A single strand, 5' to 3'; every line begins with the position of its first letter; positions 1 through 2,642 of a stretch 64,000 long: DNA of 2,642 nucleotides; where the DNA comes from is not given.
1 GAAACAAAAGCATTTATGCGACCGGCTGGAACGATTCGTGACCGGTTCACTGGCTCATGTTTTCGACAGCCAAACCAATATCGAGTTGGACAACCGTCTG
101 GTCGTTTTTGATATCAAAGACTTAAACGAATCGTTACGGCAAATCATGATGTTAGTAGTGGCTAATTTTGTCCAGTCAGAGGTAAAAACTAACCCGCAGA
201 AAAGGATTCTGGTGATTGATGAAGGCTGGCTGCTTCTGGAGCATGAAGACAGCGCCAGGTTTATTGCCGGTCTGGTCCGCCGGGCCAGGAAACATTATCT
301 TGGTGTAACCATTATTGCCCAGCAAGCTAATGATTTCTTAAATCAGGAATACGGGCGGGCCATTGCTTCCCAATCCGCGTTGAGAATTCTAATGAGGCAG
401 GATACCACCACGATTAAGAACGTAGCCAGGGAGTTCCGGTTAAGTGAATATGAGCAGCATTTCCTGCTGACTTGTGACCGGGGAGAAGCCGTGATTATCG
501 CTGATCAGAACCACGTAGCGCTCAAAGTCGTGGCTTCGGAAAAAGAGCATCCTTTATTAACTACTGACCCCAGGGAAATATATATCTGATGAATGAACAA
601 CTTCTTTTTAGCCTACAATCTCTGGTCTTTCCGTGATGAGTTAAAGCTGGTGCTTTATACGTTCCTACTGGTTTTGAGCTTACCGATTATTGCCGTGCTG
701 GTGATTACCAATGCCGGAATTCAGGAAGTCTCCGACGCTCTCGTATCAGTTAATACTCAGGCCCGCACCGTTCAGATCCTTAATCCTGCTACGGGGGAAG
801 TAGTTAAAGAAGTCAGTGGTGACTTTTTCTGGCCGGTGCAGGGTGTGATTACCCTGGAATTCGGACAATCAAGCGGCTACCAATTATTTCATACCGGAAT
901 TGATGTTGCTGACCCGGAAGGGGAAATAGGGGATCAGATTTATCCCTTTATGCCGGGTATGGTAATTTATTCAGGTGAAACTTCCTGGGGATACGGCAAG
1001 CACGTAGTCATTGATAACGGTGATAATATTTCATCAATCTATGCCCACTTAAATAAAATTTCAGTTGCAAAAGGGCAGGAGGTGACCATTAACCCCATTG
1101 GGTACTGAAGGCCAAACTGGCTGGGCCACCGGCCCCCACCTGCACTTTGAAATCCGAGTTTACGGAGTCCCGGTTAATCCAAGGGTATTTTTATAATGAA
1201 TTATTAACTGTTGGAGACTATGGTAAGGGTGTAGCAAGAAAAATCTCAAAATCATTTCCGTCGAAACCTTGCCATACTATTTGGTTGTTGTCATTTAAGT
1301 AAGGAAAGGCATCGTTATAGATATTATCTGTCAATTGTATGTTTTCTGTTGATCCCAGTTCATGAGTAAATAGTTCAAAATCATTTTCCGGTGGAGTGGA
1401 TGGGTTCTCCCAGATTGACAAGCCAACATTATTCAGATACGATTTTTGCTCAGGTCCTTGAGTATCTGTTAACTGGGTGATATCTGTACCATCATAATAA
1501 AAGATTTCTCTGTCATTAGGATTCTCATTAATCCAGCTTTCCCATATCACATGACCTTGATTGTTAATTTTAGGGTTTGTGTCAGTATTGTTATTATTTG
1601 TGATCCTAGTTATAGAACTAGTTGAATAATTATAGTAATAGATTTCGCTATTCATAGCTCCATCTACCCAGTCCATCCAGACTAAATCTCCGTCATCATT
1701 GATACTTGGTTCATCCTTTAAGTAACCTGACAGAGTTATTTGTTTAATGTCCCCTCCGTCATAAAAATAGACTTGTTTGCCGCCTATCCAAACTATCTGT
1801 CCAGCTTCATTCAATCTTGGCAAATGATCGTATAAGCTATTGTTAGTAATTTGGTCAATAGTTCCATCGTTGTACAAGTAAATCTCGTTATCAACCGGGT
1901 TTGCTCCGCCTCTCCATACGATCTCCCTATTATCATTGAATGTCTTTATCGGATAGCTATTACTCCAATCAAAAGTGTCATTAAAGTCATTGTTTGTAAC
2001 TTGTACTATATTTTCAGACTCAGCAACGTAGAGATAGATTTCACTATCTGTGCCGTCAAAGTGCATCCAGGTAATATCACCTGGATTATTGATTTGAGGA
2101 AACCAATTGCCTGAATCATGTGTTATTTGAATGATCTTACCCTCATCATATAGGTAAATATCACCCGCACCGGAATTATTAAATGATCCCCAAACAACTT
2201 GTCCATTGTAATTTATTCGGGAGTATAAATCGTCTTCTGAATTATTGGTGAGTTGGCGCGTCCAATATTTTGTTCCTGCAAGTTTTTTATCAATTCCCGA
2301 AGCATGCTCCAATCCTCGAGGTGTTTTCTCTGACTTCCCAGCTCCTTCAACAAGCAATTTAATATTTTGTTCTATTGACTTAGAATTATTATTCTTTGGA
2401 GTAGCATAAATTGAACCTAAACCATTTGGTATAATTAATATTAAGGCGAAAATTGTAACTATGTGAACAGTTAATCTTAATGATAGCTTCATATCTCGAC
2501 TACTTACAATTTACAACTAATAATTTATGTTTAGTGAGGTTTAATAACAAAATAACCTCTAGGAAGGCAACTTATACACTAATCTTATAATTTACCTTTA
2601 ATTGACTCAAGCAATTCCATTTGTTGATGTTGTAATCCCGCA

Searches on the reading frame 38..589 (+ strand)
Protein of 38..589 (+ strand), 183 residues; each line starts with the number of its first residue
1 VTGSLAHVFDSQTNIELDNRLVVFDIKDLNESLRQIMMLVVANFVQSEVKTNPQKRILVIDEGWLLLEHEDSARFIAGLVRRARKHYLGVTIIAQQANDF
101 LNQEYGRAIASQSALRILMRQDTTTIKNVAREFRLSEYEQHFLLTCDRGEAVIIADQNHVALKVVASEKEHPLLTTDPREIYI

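Call 7: search_protein_families(library=pfam, proteins=[window:38-589:+], max_evalue=0.01)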
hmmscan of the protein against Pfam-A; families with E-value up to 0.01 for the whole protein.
window:38-589:+ (183 aa): 2 families
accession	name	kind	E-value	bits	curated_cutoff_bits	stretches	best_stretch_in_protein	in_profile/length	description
PF19044.6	P-loop_TraG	-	3.4e-12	46.2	25.8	1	3-150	195-349/413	TraG P-loop domain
PF12846.13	AAA_10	-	1.6e-08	34.5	27.5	1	25-116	210-302/362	AAA-like domain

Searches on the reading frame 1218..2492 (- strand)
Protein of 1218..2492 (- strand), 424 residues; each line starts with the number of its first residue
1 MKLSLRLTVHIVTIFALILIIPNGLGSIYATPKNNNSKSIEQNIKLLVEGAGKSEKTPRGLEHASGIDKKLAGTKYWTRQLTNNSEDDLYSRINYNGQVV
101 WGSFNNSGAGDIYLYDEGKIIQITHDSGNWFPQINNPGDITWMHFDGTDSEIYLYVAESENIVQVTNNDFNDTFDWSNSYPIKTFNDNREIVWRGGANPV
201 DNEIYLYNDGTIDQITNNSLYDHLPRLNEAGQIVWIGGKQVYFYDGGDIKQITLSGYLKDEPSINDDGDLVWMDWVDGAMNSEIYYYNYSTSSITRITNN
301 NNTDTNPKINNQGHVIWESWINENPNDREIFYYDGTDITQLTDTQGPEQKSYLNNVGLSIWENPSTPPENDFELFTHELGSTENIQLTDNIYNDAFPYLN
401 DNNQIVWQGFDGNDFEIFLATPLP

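Call 7: search_protein_families(library=pfam, proteins=[window:1218-2492:-], max_evalue=0.01)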
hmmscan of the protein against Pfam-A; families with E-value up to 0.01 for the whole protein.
window:1218-2492:- (424 aa): 0 families

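Call 8: search_protein_families(library=padloc, proteins=[window:1218-2492:-], max_evalue=0.01)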
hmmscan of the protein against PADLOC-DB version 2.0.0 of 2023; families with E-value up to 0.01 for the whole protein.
window:1218-2492:- (424 aa): 0 families

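Call 82: search_protein_families(library=pfam, proteins=[window:1218-2492:-], max_evalue=0.05)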
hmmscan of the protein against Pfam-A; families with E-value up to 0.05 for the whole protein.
window:1218-2492:- (424 aa): 1 family
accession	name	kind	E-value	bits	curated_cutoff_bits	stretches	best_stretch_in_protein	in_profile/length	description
PF11925.13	DUF3443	-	0.03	13.7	25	0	81-172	237-326/367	Protein of unknown function (DUF3443)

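Call 101: search_protein_families(library=ncbifam, proteins=[window:1218-2492:-], max_evalue=0.01)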
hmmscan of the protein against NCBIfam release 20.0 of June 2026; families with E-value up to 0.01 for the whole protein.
window:1218-2492:- (424 aa): 2 families
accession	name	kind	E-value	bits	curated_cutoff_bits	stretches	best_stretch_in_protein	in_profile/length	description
TIGR02800.1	propeller_TolB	equivalog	6.6e-05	22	343.15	1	281-406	258-380/418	Tol-Pal system beta propeller repeat protein TolB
TIGR04275.1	beta_prop_Msarc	repeat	0.00046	19.9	85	1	79-116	2-37/40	beta-propeller repeat protein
